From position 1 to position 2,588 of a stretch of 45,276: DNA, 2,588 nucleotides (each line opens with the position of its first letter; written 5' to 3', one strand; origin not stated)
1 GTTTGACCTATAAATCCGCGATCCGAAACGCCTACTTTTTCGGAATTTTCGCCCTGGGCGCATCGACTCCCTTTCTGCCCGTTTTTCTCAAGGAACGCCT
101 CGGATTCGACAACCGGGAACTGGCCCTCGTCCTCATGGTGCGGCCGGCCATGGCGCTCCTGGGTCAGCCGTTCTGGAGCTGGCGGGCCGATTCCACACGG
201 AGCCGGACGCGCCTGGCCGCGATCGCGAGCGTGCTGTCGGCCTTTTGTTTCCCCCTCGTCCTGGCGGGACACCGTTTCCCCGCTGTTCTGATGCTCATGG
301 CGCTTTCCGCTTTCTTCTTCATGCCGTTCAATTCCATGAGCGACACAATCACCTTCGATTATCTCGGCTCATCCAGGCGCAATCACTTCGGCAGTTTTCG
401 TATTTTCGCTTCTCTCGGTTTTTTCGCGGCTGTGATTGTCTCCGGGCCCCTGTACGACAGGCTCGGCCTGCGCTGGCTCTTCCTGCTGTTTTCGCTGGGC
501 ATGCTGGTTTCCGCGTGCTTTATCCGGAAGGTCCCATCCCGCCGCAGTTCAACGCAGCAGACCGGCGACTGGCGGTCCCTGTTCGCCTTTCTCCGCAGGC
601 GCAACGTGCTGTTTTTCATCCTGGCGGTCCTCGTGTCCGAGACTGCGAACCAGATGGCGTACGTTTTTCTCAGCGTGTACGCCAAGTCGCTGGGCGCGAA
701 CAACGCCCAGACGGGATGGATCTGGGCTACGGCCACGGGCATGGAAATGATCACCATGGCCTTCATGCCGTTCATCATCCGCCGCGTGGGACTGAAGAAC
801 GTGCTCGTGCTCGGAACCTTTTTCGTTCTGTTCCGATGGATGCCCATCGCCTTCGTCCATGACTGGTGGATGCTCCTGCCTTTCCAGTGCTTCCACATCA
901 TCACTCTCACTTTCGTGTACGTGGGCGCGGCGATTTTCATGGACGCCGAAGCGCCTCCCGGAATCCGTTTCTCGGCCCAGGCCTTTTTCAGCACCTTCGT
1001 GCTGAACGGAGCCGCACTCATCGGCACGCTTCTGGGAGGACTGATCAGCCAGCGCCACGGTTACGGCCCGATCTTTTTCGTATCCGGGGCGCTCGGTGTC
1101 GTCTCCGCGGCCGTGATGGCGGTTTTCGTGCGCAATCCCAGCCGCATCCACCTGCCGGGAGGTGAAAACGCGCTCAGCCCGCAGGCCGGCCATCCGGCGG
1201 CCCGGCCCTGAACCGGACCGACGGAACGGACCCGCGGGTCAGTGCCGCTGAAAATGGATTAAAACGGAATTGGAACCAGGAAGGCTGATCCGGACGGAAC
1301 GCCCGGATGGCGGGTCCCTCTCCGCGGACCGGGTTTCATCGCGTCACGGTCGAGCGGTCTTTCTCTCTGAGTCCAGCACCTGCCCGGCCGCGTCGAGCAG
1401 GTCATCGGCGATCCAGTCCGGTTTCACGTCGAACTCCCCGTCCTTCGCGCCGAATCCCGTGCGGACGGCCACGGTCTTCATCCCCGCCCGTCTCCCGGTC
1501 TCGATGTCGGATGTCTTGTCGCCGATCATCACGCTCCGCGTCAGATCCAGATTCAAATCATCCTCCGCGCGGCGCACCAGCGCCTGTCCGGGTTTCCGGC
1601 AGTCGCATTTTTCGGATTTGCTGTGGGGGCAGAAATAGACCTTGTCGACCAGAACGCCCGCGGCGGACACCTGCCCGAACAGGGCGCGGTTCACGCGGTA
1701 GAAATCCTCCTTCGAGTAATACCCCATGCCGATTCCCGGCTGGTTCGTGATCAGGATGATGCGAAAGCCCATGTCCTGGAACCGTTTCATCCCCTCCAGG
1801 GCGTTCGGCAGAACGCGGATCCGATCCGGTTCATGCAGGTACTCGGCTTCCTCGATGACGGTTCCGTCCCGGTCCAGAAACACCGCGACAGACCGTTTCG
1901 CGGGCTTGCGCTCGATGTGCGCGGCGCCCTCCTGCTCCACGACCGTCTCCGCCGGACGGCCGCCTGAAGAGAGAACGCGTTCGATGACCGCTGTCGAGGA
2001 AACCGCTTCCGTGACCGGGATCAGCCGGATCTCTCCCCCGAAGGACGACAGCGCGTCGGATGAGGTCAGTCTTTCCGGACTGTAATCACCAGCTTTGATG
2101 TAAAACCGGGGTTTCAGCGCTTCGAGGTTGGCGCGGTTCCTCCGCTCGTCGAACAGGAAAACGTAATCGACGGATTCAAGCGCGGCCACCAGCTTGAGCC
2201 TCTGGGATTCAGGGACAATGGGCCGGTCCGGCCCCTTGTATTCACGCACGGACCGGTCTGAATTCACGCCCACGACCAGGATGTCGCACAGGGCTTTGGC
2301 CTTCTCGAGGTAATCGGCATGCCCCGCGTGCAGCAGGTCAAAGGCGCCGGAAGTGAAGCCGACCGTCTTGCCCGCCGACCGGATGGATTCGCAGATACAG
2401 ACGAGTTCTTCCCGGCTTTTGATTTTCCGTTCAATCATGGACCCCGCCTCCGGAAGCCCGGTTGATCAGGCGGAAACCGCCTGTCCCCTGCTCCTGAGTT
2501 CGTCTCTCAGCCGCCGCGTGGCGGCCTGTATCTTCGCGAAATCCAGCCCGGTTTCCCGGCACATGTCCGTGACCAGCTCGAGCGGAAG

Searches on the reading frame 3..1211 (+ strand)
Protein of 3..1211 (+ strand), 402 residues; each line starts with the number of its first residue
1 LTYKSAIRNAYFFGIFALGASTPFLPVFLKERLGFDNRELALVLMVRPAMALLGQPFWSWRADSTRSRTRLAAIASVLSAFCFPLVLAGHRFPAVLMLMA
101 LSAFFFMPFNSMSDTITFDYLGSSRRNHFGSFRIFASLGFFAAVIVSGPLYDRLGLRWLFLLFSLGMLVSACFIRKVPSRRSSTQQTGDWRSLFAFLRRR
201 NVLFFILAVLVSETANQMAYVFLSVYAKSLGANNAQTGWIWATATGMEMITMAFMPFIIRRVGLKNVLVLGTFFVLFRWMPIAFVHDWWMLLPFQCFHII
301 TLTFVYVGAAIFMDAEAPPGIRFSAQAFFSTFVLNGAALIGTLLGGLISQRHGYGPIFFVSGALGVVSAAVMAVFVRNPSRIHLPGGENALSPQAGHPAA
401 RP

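Call 33: search_protein_families(library=pfam, max_evalue=0.0001, proteins=[window:3-1211:+])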
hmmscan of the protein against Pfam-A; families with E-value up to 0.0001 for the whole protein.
window:3-1211:+ (402 aa): 4 families
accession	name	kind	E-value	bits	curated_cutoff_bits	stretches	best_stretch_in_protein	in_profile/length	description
PF12832.13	MFS_1_like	-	5.9e-57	193.8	25.2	1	10-358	7-371/373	MFS_1 like family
PF07690.21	MFS_1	-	6.8e-31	107.9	33.4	2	10-276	4-279/347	Major Facilitator Superfamily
PF03825.22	Nuc_H_symport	-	6e-21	75.3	25.9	1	13-378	13-397/400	Nucleoside H+ symporter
PF01306.25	LacY_symp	-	7.4e-15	55.1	24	1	9-378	14-401/413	LacY proton/sugar symporter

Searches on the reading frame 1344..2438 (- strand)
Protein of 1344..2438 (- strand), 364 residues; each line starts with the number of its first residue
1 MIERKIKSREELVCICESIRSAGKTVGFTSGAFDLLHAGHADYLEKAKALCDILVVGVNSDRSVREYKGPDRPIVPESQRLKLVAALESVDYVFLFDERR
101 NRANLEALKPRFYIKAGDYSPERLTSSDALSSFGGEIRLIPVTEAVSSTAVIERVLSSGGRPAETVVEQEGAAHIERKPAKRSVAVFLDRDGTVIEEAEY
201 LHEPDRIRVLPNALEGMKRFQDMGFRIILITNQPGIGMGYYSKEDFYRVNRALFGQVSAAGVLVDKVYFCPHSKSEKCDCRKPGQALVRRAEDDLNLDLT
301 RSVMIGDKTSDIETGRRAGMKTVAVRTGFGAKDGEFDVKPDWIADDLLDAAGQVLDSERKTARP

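Call 33: search_protein_families(library=pfam, max_evalue=0.0001, proteins=[window:1344-2438:-])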
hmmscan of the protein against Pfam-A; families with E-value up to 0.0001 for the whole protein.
window:1344-2438:- (364 aa): 4 families
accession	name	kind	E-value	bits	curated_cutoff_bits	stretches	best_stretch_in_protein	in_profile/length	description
PF13242.12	Hydrolase_like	-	6.8e-18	64.8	22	1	280-350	2-75/75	HAD-hyrolase-like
PF01467.32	CTP_transf_like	-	7.5e-17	62.2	21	1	29-154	2-133/133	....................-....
PF13419.12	HAD_2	-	3.2e-08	34.3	23.8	1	275-325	128-178/178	Haloacid dehalogenase-like hydrolase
PF00702.32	Hydrolase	-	1e-07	33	26.4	1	189-319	85-191/191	haloacid dehalogenase-like hydrolase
